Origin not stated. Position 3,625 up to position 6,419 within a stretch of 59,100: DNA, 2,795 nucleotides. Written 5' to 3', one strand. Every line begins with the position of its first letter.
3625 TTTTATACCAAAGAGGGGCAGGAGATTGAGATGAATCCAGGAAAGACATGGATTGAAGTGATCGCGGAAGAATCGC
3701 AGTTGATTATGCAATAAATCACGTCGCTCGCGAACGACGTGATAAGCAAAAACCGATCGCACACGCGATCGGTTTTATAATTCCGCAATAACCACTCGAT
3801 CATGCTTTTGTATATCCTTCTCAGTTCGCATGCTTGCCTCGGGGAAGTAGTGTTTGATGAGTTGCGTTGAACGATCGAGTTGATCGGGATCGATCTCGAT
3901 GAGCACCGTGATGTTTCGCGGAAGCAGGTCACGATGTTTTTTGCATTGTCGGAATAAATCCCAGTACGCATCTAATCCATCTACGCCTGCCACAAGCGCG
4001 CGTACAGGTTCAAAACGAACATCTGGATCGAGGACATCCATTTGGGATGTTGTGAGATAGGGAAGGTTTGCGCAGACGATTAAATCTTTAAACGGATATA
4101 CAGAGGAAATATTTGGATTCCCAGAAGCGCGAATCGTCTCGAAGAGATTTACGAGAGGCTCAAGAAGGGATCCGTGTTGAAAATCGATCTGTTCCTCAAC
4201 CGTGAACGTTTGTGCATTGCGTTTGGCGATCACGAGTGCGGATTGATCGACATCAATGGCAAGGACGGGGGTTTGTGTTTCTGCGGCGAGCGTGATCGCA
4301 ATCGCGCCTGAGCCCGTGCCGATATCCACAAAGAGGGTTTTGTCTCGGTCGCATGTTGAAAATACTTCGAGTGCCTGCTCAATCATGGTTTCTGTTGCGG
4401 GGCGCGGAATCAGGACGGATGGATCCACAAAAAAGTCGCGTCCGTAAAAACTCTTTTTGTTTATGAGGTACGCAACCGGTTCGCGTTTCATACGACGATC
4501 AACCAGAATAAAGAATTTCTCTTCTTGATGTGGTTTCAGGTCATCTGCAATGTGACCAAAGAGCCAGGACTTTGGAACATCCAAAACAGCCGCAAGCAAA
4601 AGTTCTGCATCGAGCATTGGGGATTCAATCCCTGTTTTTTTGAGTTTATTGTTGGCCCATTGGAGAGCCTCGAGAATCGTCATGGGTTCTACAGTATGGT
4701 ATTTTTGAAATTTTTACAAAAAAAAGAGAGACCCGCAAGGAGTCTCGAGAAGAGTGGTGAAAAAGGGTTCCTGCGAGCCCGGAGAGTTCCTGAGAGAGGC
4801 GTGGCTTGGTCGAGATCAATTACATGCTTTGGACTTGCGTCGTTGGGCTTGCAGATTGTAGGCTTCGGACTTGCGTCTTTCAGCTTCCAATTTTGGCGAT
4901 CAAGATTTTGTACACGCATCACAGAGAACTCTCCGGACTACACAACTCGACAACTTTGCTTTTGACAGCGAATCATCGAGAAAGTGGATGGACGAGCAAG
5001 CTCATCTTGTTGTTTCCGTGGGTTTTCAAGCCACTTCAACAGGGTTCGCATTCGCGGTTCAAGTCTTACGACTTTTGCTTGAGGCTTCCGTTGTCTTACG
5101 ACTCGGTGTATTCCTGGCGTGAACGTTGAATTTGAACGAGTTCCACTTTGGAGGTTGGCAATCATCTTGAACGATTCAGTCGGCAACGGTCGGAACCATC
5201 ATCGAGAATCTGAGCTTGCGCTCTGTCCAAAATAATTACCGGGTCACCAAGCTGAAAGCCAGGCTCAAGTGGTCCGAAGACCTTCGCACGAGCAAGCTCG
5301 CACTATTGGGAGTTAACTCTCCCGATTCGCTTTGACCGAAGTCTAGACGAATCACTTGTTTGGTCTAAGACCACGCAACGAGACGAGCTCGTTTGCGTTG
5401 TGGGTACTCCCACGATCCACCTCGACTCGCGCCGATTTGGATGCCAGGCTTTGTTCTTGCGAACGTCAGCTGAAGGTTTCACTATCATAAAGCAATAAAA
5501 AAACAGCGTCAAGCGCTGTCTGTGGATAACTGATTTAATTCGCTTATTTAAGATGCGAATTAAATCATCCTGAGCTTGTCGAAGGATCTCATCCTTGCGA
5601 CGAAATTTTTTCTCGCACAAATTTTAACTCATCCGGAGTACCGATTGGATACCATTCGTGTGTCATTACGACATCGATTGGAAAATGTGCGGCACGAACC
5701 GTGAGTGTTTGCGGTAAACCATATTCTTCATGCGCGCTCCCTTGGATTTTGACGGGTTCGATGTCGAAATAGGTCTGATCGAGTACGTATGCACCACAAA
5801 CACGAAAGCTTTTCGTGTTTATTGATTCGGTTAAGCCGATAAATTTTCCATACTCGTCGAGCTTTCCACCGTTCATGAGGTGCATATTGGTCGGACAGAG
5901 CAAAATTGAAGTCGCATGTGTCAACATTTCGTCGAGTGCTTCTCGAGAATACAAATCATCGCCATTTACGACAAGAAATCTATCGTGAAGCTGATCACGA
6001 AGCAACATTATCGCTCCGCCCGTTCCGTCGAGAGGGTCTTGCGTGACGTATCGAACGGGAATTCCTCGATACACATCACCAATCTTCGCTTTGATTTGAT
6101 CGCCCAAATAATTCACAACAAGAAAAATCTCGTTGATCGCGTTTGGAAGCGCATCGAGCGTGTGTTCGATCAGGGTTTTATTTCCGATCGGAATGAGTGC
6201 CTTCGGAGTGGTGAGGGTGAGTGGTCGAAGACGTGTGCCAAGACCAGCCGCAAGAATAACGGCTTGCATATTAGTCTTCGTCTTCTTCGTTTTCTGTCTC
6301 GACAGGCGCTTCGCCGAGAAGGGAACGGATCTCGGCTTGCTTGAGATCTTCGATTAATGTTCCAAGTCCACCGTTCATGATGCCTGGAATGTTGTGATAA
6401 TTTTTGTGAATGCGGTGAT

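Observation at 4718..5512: Orphan ~760-nt promoter-to-terminator unit with no ORF: candidate large structured RNA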

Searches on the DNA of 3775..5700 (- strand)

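Call 4: search_rna_families(source=window, start=4600, end=5700, threshold=evalue, max_evalue=10, show_alignments=3)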
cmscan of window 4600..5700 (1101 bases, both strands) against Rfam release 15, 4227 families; matches with E-value up to 10: 3.
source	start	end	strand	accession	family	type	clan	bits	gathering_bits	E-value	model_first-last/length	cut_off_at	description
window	4850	4935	-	RF01183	SNORD19B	Gene; snRNA; snoRNA; CD-box;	CL00048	20.9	50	2.1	1-84/84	no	Small nucleolar RNA SNORD19B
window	5459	5521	+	RF02236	asX2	Gene; sRNA;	-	19.6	70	0.41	1-87/87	no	Xanthomonas sRNA asX2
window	5123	5207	-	RF01516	v-snoRNA-1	Gene; snRNA; snoRNA; CD-box;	-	15.5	75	3.1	1-65/65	no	Human herpesvirus 1 small nucleolar RNA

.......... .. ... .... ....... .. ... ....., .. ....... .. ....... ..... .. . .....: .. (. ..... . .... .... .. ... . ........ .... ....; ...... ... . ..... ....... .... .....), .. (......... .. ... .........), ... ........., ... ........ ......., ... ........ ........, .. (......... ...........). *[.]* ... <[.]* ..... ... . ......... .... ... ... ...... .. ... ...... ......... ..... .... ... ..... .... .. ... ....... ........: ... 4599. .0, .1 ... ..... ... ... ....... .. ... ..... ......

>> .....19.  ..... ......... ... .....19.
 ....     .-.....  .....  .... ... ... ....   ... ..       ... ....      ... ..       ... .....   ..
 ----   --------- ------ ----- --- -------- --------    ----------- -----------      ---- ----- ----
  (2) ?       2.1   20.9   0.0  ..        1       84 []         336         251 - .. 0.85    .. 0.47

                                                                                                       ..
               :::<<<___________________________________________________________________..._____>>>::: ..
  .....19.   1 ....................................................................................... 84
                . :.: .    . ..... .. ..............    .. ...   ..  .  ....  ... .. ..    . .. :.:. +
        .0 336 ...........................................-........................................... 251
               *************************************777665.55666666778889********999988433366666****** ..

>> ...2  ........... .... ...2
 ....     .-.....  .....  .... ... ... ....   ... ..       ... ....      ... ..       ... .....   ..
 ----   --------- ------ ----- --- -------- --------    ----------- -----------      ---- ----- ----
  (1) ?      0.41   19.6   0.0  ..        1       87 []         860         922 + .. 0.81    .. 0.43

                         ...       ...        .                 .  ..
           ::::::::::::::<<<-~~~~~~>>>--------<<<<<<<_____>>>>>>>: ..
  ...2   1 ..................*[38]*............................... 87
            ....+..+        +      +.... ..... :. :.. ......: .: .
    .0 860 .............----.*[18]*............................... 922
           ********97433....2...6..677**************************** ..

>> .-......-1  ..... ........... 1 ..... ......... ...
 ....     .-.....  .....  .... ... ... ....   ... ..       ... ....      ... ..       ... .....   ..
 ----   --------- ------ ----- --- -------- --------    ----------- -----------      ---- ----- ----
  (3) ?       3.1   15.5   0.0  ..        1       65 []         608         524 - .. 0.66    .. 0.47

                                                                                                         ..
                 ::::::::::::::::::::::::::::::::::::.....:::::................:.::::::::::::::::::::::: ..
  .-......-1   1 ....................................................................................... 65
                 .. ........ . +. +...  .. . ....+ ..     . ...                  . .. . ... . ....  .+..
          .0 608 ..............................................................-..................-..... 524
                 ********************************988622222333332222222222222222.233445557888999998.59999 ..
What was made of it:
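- On Any Rfam 15 family (4227 covariance models, including RNase P, tmRNA, SRP, 6S, group I/II introns, OLE, ROOL, GOLLD, HEARO, raiA and riboswitches): Region 4600-5700 at E<=10: three chance snoRNA/sRNA matches at 15-21 bits, against gathering scores of 50-75 (call 4).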

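Call 46: search_rna_families(sources=[L026, L032, L031, L027, L029, L006, L004, L012, L009], threshold=evalue, max_evalue=1)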
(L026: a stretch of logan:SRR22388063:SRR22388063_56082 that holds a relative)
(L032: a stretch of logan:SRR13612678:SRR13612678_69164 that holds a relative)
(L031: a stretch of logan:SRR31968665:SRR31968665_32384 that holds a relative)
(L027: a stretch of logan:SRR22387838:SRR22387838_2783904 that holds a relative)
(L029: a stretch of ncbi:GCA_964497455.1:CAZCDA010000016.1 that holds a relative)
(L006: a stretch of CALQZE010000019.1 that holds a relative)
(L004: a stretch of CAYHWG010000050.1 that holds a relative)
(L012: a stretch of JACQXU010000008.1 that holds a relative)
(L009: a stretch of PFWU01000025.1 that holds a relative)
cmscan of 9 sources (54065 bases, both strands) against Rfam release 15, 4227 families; matches with E-value up to 1: 6.
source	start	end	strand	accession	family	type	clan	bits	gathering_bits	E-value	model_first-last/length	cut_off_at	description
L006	1036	1089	+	RF04136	MIR1862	Gene; miRNA;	-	33.8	84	0.0072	18-72/90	no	MIR1862 microRNA precursor family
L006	1022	1100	-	RF03510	mir-3660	Gene; miRNA;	-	31.7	70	0.012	1-82/82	no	mir-3660 microRNA precursor family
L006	1022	1100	+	RF03510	mir-3660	Gene; miRNA;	-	30.7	70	0.024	1-82/82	no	mir-3660 microRNA precursor family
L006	1036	1090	+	RF03921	MIR860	Gene; miRNA;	-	28.5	89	0.12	1-115/115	no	MIR860 microRNA precursor family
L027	3718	3804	+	RF02508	Atu_Ti4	Gene; sRNA;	-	24.6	40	0.79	1-107/107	no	Rhizobiales sRNA Atu_Ti4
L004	2417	2457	+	RF00489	ctRNA_p42d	Gene; antisense;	-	23.6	50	0.97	1-46/46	no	ctRNA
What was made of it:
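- On Any Rfam 15 family (4227 covariance models, including RNase P, tmRNA, SRP, 6S, group I/II introns, OLE, ROOL, GOLLD, HEARO, raiA and riboswitches): Nine homologous loci at E<=1: nothing in the RNA region (call 46).
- On Group II / group I intron: No match to Rfam intron models (calls 4, 46).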

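Call 60: search_dna_similar(query=window:4700-5530:-, collection=phages, mode=distant, max_evalue=0.001, max_rows=5)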
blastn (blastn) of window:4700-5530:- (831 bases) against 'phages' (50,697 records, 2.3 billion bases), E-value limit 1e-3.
No match.

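Call 61: search_dna_similar(query=window:4700-5530:-, collection=plasmids, mode=distant, max_evalue=0.001, max_rows=5)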
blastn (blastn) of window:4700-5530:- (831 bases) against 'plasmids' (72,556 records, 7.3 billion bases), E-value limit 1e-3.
No match.

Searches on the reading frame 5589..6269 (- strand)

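Call 54: search_protein_families(library=pfam, proteins=[window:5589-6269:-], max_evalue=0.1)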
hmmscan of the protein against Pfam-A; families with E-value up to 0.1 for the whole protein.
window:5589-6269:- (226 aa): 3 families
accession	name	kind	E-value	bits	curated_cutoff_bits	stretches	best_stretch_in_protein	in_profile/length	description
PF00483.29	NTP_transferase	-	8.6e-22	78.3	21.2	1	3-120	2-125/245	Nucleotidyl transferase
PF12804.13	NTP_transf_3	-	3.1e-14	53.9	27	1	3-120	1-112/160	MobA-like NTP transferase domain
PF01128.25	IspD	-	1.5e-05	25.3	27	1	1-53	1-52/221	2-C-methyl-D-erythritol 4-phosphate cytidylyltransferase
